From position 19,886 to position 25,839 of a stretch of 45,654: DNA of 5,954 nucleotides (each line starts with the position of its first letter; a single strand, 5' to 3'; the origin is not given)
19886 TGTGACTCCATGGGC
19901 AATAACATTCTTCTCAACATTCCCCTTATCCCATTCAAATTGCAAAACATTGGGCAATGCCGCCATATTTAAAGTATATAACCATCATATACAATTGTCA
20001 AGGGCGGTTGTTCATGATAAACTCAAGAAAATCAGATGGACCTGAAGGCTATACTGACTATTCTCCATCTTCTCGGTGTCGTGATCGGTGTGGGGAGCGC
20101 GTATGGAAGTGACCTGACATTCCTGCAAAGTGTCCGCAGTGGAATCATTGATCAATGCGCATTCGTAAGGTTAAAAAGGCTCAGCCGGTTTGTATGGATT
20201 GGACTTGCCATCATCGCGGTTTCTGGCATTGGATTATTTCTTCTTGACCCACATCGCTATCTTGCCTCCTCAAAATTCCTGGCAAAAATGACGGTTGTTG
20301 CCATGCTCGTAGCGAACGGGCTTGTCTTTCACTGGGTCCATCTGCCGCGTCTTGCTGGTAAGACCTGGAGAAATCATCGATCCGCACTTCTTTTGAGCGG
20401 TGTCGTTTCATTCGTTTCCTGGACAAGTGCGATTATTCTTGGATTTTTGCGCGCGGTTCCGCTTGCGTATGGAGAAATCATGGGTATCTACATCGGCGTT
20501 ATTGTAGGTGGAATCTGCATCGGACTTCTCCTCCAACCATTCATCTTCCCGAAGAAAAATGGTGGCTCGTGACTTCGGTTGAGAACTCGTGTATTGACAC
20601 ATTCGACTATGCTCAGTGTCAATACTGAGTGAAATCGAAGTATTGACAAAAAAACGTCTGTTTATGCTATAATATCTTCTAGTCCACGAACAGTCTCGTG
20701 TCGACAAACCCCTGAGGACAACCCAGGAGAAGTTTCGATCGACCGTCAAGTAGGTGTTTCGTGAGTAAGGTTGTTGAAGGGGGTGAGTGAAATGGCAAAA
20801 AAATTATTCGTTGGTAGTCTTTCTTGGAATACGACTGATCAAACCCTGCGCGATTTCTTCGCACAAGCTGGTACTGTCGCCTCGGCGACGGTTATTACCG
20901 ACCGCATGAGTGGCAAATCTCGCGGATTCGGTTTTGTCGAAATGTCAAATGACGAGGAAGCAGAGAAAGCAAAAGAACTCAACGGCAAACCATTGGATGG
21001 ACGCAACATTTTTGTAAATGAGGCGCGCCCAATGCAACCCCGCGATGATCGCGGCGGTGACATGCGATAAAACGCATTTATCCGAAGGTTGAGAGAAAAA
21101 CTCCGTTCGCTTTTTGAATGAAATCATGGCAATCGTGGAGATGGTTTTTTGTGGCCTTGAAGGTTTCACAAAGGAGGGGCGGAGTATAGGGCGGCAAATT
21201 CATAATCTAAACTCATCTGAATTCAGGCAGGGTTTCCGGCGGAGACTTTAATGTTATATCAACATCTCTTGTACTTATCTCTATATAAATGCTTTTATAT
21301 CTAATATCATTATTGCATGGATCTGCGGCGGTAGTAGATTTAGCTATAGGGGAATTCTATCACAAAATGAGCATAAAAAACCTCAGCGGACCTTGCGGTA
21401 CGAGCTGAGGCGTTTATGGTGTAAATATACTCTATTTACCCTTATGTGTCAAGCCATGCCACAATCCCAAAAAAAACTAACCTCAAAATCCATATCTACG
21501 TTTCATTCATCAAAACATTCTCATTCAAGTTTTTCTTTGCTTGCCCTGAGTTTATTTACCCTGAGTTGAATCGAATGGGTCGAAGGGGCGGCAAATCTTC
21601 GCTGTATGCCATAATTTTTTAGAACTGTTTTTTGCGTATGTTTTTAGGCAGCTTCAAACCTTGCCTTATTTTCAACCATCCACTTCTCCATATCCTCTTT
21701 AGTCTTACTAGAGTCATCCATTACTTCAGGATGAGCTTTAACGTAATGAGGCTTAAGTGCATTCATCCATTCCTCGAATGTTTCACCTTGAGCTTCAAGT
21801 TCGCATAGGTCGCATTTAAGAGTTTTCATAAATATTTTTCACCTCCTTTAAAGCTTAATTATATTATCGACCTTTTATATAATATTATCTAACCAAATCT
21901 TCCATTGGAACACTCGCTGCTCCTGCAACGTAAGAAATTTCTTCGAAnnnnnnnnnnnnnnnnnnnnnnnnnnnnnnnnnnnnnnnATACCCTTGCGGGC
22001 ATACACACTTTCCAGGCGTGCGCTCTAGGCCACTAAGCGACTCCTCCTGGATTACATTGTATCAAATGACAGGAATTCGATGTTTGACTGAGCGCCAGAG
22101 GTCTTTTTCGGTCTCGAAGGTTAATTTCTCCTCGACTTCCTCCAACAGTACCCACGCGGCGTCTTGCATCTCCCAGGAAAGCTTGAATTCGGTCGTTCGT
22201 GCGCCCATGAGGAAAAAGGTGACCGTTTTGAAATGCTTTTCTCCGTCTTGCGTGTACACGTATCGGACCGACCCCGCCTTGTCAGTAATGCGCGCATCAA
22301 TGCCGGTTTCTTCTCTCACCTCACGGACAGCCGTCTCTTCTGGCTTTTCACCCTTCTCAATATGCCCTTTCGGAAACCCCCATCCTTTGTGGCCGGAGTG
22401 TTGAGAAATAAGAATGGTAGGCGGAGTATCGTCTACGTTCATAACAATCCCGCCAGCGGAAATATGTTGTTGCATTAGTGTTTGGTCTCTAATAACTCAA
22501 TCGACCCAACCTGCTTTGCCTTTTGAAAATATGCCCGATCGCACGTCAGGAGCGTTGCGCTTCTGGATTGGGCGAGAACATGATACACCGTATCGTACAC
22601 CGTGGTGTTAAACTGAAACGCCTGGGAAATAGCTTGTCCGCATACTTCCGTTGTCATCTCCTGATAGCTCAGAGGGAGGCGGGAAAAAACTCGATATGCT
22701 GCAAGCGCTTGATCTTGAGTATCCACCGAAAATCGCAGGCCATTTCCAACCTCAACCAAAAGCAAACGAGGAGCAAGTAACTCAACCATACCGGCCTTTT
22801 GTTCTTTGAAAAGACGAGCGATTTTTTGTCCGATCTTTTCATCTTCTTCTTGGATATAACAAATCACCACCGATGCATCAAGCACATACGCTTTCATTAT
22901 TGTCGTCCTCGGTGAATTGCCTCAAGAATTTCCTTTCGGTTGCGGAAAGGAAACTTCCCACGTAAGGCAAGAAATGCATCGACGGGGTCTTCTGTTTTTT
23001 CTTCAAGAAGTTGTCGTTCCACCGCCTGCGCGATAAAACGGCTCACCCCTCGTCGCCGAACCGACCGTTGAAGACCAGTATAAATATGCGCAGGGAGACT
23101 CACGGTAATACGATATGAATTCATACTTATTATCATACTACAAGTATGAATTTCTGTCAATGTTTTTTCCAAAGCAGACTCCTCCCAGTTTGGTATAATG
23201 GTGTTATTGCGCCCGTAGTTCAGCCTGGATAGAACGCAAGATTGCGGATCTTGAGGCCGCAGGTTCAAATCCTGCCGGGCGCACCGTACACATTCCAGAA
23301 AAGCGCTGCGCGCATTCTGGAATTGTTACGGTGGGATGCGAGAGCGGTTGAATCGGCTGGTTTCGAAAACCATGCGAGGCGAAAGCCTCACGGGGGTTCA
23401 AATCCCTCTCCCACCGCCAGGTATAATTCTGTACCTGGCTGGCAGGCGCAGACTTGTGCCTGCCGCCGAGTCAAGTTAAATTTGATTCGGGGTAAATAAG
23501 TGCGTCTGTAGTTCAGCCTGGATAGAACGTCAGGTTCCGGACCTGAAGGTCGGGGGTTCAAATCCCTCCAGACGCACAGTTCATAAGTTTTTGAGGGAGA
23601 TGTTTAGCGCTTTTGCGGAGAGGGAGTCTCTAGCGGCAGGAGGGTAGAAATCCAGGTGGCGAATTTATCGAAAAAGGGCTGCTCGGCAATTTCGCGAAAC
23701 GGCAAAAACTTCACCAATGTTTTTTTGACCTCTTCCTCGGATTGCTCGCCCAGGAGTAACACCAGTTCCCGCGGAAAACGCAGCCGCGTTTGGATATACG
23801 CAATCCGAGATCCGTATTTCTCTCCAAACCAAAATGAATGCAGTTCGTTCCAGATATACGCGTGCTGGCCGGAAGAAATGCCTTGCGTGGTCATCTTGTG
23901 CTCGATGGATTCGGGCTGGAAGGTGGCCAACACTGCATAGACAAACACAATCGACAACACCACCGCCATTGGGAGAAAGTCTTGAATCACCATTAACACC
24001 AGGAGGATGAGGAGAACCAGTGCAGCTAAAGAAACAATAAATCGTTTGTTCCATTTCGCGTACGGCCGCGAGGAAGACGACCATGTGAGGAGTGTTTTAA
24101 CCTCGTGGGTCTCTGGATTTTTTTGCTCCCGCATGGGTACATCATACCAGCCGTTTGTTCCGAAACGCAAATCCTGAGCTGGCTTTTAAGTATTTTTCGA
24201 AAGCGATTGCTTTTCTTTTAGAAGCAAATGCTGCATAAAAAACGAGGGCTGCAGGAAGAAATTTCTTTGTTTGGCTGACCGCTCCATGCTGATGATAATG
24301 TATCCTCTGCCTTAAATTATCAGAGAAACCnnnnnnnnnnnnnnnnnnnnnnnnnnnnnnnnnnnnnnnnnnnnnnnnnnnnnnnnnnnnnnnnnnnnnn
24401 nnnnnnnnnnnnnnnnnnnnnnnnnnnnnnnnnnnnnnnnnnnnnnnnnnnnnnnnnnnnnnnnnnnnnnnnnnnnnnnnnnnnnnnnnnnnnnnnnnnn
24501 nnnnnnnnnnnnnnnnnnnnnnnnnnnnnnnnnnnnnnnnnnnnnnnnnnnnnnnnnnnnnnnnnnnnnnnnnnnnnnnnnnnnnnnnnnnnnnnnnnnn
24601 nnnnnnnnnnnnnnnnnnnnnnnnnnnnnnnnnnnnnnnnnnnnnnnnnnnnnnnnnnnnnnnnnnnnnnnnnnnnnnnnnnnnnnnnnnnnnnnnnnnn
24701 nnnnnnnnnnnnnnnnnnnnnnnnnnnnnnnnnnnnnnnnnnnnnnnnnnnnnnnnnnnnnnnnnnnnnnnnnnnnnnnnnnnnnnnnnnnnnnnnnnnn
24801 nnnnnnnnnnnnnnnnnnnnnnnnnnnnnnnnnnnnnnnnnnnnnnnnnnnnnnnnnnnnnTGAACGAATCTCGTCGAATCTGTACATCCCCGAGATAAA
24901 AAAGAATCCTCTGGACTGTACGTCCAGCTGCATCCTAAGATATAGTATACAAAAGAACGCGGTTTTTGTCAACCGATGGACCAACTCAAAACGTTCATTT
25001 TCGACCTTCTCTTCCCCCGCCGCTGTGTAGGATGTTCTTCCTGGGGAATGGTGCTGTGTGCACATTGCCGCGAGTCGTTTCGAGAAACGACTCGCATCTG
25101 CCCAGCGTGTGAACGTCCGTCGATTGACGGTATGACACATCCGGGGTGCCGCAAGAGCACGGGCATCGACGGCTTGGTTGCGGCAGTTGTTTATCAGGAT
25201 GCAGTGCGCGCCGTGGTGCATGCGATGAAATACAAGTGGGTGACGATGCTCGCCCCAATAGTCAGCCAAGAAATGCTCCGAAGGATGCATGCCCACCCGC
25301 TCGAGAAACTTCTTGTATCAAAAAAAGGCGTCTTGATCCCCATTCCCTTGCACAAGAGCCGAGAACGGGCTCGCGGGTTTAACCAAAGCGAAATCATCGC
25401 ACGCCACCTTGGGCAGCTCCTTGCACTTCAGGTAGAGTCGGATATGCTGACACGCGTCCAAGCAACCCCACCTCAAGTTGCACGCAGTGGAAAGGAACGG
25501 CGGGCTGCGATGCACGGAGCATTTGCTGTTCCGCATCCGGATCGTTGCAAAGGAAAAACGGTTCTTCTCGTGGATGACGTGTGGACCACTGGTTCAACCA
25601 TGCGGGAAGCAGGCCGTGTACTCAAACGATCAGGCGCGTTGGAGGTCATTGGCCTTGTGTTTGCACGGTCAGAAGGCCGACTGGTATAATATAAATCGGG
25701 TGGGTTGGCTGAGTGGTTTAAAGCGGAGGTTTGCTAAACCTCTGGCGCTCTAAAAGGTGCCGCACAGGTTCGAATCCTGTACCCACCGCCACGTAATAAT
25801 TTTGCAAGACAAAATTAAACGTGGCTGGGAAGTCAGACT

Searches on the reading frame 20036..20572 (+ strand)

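Call 79: search_protein_families(library=pfam, proteins=[window:20036-20572:+], max_evalue=0.001)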
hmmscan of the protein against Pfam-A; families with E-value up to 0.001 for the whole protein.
window:20036-20572:+ (178 aa): 1 family
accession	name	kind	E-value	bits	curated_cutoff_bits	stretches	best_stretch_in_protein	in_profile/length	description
PF05425.18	CopD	-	0.00031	21.5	32.1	1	46-136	4-100/105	Copper resistance protein D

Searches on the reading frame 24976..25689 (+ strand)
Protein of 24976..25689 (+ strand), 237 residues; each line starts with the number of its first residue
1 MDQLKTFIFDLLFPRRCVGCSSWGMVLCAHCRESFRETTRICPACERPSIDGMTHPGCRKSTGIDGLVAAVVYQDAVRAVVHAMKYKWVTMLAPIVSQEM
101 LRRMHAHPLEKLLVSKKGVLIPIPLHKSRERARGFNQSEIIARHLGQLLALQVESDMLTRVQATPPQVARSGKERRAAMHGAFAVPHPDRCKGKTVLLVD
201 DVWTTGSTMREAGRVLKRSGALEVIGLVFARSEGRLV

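Call 8: search_protein_families(library=pfam, proteins=[window:24976-25689:+], max_evalue=0.001)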
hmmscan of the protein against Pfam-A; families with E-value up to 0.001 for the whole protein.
window:24976-25689:+ (237 aa): 2 families
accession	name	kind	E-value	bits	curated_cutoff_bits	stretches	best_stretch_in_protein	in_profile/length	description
PF00156.33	Pribosyltran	-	4.1e-09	36.4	26.3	1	186-230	80-124/158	Phosphoribosyl transferase domain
PF18912.6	DZR_2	-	1e-06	28.9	27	1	9-58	2-55/56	Double zinc ribbon domain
